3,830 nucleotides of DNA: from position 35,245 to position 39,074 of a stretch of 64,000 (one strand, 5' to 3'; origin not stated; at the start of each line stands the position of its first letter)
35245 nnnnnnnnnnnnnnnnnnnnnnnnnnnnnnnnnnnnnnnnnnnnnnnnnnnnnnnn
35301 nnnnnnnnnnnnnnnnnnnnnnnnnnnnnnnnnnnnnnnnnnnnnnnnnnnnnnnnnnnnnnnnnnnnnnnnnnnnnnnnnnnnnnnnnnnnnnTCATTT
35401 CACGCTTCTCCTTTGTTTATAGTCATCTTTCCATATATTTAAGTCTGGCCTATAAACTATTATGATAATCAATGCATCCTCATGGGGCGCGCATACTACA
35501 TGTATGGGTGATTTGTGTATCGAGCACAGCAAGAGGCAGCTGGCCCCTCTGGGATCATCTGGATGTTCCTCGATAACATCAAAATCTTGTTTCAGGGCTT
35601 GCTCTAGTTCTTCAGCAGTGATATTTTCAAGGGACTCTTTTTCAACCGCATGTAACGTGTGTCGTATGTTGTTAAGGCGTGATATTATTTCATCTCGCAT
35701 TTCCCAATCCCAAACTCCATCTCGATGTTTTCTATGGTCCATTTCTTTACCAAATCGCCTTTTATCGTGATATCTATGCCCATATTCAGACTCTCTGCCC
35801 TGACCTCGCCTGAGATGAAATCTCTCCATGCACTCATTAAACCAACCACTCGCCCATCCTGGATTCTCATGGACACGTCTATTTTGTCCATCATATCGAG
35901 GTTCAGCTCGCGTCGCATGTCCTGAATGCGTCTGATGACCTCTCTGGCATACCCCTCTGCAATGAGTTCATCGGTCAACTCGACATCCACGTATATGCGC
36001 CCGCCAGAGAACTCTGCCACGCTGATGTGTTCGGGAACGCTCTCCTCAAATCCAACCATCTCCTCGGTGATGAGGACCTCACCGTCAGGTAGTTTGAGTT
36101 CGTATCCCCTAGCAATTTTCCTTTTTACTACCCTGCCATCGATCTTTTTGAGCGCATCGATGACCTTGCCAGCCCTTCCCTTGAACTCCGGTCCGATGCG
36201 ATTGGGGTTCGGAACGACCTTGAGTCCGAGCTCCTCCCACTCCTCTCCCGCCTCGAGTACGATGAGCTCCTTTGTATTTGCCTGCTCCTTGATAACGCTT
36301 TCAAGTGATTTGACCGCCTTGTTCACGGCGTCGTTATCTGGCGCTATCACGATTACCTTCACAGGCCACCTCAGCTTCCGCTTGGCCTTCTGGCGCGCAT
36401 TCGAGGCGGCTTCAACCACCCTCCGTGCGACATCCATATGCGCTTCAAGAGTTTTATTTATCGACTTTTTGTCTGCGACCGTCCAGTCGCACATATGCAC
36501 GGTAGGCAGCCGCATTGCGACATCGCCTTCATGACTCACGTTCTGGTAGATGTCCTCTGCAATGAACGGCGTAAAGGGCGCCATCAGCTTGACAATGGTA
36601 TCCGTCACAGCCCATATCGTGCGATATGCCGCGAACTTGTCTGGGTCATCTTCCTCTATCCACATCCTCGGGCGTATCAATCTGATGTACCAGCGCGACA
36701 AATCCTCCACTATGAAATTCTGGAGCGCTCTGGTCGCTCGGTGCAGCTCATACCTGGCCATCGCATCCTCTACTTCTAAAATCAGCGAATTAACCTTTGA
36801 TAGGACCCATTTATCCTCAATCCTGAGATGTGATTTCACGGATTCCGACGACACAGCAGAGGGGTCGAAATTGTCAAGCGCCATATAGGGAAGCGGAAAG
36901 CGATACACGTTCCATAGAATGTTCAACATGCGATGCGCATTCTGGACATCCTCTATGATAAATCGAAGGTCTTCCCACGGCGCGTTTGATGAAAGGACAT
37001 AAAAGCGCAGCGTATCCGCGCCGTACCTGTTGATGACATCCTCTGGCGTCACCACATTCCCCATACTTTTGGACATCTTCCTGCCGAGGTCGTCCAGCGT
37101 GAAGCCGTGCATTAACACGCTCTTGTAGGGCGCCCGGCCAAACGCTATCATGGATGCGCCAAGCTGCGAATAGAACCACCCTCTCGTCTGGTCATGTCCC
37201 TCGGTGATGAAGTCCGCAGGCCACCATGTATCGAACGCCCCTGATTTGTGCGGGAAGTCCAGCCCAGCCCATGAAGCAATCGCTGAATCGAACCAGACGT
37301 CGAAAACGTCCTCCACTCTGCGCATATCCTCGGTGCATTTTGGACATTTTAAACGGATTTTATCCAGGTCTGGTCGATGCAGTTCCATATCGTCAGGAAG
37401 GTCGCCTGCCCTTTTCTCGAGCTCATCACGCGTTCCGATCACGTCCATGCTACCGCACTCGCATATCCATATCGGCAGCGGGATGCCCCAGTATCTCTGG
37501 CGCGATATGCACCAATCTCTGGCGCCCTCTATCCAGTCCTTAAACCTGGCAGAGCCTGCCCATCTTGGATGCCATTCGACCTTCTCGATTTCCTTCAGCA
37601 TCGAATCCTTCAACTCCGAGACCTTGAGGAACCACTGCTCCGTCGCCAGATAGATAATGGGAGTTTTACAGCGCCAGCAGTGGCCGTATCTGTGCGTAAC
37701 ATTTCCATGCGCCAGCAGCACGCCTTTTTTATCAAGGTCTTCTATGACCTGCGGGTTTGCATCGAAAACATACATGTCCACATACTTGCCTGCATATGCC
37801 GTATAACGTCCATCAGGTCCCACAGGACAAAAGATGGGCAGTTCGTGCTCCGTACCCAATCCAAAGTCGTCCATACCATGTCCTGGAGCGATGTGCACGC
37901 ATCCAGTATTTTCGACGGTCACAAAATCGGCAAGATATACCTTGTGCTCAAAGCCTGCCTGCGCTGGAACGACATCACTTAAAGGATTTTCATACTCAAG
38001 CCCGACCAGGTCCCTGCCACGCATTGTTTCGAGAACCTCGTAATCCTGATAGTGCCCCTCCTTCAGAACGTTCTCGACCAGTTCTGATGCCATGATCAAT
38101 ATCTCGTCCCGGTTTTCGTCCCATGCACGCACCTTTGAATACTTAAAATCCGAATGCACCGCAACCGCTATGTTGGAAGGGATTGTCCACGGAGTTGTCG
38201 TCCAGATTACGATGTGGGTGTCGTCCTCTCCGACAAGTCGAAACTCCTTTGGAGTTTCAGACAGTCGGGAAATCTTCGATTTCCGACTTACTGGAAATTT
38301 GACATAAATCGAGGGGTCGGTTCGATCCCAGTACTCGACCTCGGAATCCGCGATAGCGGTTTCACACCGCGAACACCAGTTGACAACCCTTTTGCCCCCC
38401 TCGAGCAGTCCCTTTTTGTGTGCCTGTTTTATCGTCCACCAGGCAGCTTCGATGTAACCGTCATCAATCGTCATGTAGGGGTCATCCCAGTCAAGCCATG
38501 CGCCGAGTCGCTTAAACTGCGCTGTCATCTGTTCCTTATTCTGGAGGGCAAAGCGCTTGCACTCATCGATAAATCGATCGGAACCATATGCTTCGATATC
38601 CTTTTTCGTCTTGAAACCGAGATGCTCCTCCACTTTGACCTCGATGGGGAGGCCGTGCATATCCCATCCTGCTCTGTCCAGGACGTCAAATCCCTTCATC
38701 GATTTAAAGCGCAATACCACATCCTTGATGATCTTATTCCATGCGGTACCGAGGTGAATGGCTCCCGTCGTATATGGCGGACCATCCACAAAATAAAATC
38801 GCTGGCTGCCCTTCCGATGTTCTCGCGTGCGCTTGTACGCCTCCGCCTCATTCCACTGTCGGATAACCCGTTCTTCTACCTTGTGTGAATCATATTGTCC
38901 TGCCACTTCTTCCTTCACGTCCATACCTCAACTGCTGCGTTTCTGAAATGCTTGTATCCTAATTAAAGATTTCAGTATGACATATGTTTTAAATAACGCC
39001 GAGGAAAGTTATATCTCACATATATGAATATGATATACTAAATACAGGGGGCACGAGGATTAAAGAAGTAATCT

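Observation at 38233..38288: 56-nt double-hairpin element embedded in frame in ileS, with a near-identical copy in tfb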

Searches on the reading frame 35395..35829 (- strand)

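Call 56: search_protein_families(library=pfam, proteins=[window:35395-35829:-], max_evalue=0.01)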
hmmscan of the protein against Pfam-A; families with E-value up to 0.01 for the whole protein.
window:35395-35829:- (144 aa): 1 family
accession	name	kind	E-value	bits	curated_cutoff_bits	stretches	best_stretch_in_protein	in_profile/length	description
PF14076.12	DUF4258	-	1e-14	55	25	1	58-127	2-71/71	Domain of unknown function (DUF4258)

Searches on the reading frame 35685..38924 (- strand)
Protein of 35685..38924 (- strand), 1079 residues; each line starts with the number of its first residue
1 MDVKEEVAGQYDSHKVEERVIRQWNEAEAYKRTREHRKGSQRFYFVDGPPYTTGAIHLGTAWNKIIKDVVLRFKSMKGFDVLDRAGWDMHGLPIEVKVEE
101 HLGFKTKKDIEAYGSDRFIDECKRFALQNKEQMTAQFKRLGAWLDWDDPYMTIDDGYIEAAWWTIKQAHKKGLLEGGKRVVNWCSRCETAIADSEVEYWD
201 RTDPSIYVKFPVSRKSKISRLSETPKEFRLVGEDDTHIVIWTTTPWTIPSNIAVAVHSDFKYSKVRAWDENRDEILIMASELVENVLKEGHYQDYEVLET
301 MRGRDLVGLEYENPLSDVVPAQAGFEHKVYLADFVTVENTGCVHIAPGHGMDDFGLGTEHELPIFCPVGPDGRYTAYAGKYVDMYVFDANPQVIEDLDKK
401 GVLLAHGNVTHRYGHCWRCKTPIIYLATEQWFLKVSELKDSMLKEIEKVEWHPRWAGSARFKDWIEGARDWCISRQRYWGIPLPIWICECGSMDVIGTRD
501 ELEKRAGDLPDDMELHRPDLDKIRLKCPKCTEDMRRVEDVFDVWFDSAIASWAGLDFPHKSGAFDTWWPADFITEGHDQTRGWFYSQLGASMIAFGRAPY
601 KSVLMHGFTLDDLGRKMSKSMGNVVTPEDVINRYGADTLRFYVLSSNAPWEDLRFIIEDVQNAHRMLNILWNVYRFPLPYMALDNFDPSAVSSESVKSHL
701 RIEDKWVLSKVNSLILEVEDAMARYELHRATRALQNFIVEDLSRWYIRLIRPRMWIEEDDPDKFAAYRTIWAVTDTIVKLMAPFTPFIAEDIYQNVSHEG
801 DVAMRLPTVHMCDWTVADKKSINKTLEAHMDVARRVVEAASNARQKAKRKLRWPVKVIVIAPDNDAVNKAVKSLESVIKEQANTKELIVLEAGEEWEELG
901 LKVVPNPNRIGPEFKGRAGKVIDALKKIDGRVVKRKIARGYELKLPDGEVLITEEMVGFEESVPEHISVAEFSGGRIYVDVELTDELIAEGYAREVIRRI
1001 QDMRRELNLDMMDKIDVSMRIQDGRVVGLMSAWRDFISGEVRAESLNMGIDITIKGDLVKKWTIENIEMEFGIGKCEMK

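Call 12: find_homologous_proteins(query=window:35685-38924:-, max_evalue=1e-50)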
Query window:35685-38924:- (1079 aa): 8000 proteins with E <= 1e-50 among 8000 candidates; the best 120 are listed.
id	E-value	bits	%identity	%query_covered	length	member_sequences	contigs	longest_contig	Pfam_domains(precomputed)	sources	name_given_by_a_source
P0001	0.0e+0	2530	100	100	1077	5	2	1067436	PF09334.18,PF01406.26,PF08264.20,PF01921.25,PF00133.29,PF19302.5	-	-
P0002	0.0e+0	2181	87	100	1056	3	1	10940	PF09334.18,PF01406.26,PF08264.20,PF00133.29,PF19302.5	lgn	-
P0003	0.0e+0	1715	68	99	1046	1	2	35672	PF09334.18,PF01406.26,PF08264.20,PF00133.29,PF19302.5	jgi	-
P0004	0.0e+0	1687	67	99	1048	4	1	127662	PF09334.18,PF01406.26,PF08264.20,PF01921.25,PF00133.29,PF19302.5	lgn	-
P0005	0.0e+0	1633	66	99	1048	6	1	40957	PF09334.18,PF01406.26,PF08264.20,PF00133.29,PF19302.5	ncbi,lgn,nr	ncbi:MAG: isoleucine--tRNA ligase [Methanocellales archaeon]|nr:isoleucine--tRNA ligase [Methanocell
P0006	0.0e+0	1629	66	100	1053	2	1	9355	PF09334.18,PF01406.26,PF08264.20,PF01921.25,PF00133.29,PF19302.5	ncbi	-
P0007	0.0e+0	1603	65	99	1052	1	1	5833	PF09334.18,PF01406.26,PF08264.20,PF00133.29,PF19302.5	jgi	jgi:isoleucyl-tRNA synthetase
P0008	0.0e+0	1599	64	99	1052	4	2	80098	PF09334.18,PF01406.26,PF08264.20,PF00133.29,PF19302.5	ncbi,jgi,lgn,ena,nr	ncbi:MAG TPA: isoleucine--tRNA ligase [Methanocellales archaeon]|nr:isoleucine--tRNA ligase [Methano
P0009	0.0e+0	1589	64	99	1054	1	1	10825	PF09334.18,PF01406.26,PF08264.20,PF00133.29,PF19302.5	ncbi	-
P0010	0.0e+0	1588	64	99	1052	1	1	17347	PF09334.18,PF01406.26,PF08264.20,PF00133.29,PF19302.5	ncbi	-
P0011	0.0e+0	1577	63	99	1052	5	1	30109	PF09334.18,PF01406.26,PF08264.20,PF00133.29,PF19302.5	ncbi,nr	ncbi:MAG: isoleucine--tRNA ligase [Methanocellales archaeon]|nr:isoleucine--tRNA ligase [Methanocell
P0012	0.0e+0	1560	62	99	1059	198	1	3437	PF09334.18,PF01406.26,PF08264.20,PF01921.25,PF00133.29,PF19302.5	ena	-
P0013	0.0e+0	1555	62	99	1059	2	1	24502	PF09334.18,PF08264.20,PF01921.25,PF00133.29,PF19302.5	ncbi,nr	ncbi:MAG: isoleucine--tRNA ligase [ANME-2 cluster archaeon]|nr:isoleucine--tRNA ligase [ANME-2 clust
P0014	0.0e+0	1546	62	99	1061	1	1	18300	PF09334.18,PF01406.26,PF08264.20,PF00133.29,PF19302.5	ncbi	-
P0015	0.0e+0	1541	63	99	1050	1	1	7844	PF09334.18,PF01406.26,PF08264.20,PF13603.13,PF01921.25,PF00133.29,PF19302.5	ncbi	-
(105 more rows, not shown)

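Call 14: find_encoding_contigs(protein=P0002, flank=10000, max_places=4)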
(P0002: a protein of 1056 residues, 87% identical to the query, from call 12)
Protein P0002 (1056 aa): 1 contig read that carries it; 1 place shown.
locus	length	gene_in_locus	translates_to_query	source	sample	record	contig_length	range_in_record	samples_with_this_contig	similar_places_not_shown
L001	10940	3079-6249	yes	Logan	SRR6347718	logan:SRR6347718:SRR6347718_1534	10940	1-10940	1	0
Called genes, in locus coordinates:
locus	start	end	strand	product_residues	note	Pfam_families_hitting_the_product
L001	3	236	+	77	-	?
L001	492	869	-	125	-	PF01201:Ribosomal_S8e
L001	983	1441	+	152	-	PF09999:DUF2240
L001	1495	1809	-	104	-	-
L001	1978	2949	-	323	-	PF03215:Rad17 (faint), PF05496:RuvB_N, PF13191:AAA_16 (faint), PF07726:AAA_3 (weak), PF00004:AAA, PF13177:DNA_pol3_delta2, PF25361:AAA_lid_RFC1 (weak), PF08542:Rep_fac_C, +1 more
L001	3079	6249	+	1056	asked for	PF00133:tRNA-synt_1, PF01406:tRNA-synt_1e (faint), PF09334:tRNA-synt_1g, PF08264:Anticodon_1, PF19302:DUF5915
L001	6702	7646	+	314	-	PF00288:GHMP_kinases_N, PF08544:GHMP_kinases_C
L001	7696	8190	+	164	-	PF00252:Ribosomal_L16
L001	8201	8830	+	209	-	PF01873:eIF-5_eIF-2B, PF01938:TRAM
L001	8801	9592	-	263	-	PF01996:F420_ligase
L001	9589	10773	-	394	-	PF01676:Metalloenzyme, PF10143:PhosphMutase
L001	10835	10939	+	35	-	?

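Call 15: find_encoding_contigs(protein=P0001, flank=10000, max_places=4)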
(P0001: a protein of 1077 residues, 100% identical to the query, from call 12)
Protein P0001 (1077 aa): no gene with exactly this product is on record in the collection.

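Call 75: search_solved_structures(query=L001:8801-9592:-, show_alignments=2, max_evalue=0.00001)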
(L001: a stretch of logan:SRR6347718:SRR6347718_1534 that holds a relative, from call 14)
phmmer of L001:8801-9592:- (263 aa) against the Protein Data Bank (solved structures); distinct sequences matched with E-value up to 0.00001: 3.
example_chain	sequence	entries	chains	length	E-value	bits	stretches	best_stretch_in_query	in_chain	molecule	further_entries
2phn_A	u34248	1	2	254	2.8e-68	233.2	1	3-255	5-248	F420-0:gamma-glutamyl ligase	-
7uld_A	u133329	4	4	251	3.8e-68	232.8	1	3-255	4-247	Coenzyme F420:L-glutamate ligase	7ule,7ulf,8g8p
2g9i_A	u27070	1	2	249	4.3e-68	232.6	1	3-255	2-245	F420-0:gamma-glutamyl ligase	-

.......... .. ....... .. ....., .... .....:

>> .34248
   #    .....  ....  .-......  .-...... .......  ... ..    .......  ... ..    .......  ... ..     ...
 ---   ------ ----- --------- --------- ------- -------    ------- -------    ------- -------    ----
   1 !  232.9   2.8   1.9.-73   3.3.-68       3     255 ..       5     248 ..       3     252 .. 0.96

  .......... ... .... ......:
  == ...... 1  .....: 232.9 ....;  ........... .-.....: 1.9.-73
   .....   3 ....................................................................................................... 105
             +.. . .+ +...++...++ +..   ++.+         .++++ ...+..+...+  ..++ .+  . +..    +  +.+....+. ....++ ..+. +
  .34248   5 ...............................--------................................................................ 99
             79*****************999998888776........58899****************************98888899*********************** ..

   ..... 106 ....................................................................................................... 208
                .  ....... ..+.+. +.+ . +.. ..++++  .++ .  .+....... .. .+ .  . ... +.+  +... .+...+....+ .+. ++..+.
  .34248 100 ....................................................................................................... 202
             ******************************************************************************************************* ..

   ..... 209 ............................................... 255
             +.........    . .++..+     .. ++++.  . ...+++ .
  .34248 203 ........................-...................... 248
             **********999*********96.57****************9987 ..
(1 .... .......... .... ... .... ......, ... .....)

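Call 81: predict_structure(alignment_id=A2)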
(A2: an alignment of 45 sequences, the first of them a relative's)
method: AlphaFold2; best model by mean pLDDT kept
length: 1077 residues; sequences in the alignment: 45
mean_pLDDT: 80.0   pTM: 0.69
mean pLDDT of the five models: 80.0, 77.3, 76.7, 72.7, 64.7
residues with pLDDT >= 90: 238; 70-90: 616; 50-70: 190; < 50: 33
segments of 3 or more residues with pLDDT < 50: 217-226, 572-574, 600-605, 616-621, 797-799
pLDDT, mean of each block of 10 residues (from residue 1): 72 92 90 86 62 69 84 89 71 58 66 77 80 87 79 79 90 76 64 68 90 57 48 85 88 89 86 89 86 88 87 89 88 74 77 80 76 89 87 92 83 68 72 88 75 61 77 64 88 89 83 79 89 73 60 60 59 55 77 69 50 48 75 92 63 77 93 80 78 88 94 94 85 95 82 65 88 93 94 64 81 91 94 90 81 89 89 88 88 77 85 83 83 83 84 84 85 88 86 86 73 87 88 82 88 89 89 68
secondary structure, 60 per line:
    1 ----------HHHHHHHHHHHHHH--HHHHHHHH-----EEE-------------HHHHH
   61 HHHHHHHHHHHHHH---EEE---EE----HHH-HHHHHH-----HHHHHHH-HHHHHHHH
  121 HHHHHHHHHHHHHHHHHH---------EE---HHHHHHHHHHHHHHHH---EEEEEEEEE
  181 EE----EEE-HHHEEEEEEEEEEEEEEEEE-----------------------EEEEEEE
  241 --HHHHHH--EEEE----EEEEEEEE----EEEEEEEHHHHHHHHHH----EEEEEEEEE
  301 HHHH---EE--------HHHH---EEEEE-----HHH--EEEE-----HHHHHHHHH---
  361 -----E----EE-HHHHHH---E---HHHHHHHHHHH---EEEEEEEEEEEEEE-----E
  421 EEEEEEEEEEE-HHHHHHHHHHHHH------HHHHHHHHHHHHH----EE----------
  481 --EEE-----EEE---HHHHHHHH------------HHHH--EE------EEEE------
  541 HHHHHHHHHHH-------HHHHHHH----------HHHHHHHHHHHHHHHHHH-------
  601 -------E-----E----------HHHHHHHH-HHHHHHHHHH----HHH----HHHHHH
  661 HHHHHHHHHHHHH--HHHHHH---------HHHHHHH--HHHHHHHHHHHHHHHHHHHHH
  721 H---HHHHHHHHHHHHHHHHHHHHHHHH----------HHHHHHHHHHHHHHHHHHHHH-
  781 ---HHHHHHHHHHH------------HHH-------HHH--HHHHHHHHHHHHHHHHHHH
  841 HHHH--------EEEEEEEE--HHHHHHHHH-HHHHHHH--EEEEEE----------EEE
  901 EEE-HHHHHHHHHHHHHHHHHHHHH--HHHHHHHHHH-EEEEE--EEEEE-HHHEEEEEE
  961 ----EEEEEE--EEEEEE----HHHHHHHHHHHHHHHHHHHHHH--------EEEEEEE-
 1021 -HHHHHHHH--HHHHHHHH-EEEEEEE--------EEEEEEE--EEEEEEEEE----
elements in order (helices of 4 or more, strands of 3 or more residues): H11-24 H27-34 E40-42 H56-74 E78-80 H94-99 H105-111 H113-138 H153-168 E172-182 E187-189 E194-210 E234-240 H243-248 E251-254 E259-266 E271-277 H278-287 E292-300 H301-304 H318-321 E325-329 E340-343 H349-357 H374-379 H387-397 E401-414 E420-431 H433-445 H452-464 E483-485 E491-493 H497-504 H517-520 E531-534 H541-551 H559-565 H576-593 H625-632 H634-643 H655-673 H676-681 H691-697 H700-721 H725-748 H759-779 H784-794 H822-844 E853-860 H863-871 H873-879 E882-887 E898-903 H905-925 H928-937 E939-943 E946-950 E955-960 E965-970 E973-978 H983-1004 E1013-1019 H1022-1029 H1032-1039 E1041-1047 E1056-1062 E1065-1073

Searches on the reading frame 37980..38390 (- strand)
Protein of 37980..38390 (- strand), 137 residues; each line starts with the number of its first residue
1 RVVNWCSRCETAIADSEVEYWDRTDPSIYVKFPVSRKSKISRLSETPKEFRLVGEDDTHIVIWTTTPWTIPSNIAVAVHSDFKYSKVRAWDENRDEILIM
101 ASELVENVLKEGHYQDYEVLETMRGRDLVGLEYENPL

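Call 79: search_solved_structures(query=window:37980-38390:-, show_alignments=3, max_evalue=0.00001)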
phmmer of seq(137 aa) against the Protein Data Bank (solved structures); distinct sequences matched with E-value up to 0.00001: 19.
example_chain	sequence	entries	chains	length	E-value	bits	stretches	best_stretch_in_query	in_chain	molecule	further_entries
9wqs_A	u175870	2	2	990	1.9e-20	76.5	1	50-134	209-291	Isoleucine--tRNA ligase, cytoplasmic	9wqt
7d5c_A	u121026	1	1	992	2.1e-20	76.4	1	50-134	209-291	Isoleucine--tRNA ligase, cytoplasmic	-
8wnd_A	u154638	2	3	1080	2.2e-20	76.3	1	50-134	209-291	isoleucine--tRNA ligase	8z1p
8c9e_A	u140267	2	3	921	1.2e-18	70.6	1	3-136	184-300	Isoleucine--tRNA ligase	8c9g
8c9f_A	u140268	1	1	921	1.2e-18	70.6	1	3-136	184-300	Isoleucine--tRNA ligase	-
6ldk_A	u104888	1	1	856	5.8e-16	62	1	49-134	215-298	Isoleucine--tRNA ligase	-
1ile_A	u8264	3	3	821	6.5e-16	61.8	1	1-136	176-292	ISOLEUCYL-TRNA SYNTHETASE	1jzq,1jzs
8c9d_A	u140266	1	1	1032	8.3e-14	55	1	46-136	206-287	Isoleucine--tRNA ligase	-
8c8v_A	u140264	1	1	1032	8.3e-14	55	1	46-136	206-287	Isoleucine--tRNA ligase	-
8c8w_A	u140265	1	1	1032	8.3e-14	55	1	46-136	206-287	Isoleucine--tRNA ligase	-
8c8u_A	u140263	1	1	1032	8.3e-14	55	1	46-136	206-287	Isoleucine--tRNA ligase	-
1wk8_A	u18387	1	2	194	3.6e-13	52.9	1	20-136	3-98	Isoleucyl-tRNA synthetase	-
1ue0_A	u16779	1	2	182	4e-13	52.8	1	25-136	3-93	Isoleucyl-tRNA synthetase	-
1wny_A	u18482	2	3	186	9.4e-13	51.6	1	25-136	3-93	isoleucyl-trna synthetase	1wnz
1ffy_A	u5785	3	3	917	9.9e-13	51.5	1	3-89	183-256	ISOLEUCYL-TRNA SYNTHETASE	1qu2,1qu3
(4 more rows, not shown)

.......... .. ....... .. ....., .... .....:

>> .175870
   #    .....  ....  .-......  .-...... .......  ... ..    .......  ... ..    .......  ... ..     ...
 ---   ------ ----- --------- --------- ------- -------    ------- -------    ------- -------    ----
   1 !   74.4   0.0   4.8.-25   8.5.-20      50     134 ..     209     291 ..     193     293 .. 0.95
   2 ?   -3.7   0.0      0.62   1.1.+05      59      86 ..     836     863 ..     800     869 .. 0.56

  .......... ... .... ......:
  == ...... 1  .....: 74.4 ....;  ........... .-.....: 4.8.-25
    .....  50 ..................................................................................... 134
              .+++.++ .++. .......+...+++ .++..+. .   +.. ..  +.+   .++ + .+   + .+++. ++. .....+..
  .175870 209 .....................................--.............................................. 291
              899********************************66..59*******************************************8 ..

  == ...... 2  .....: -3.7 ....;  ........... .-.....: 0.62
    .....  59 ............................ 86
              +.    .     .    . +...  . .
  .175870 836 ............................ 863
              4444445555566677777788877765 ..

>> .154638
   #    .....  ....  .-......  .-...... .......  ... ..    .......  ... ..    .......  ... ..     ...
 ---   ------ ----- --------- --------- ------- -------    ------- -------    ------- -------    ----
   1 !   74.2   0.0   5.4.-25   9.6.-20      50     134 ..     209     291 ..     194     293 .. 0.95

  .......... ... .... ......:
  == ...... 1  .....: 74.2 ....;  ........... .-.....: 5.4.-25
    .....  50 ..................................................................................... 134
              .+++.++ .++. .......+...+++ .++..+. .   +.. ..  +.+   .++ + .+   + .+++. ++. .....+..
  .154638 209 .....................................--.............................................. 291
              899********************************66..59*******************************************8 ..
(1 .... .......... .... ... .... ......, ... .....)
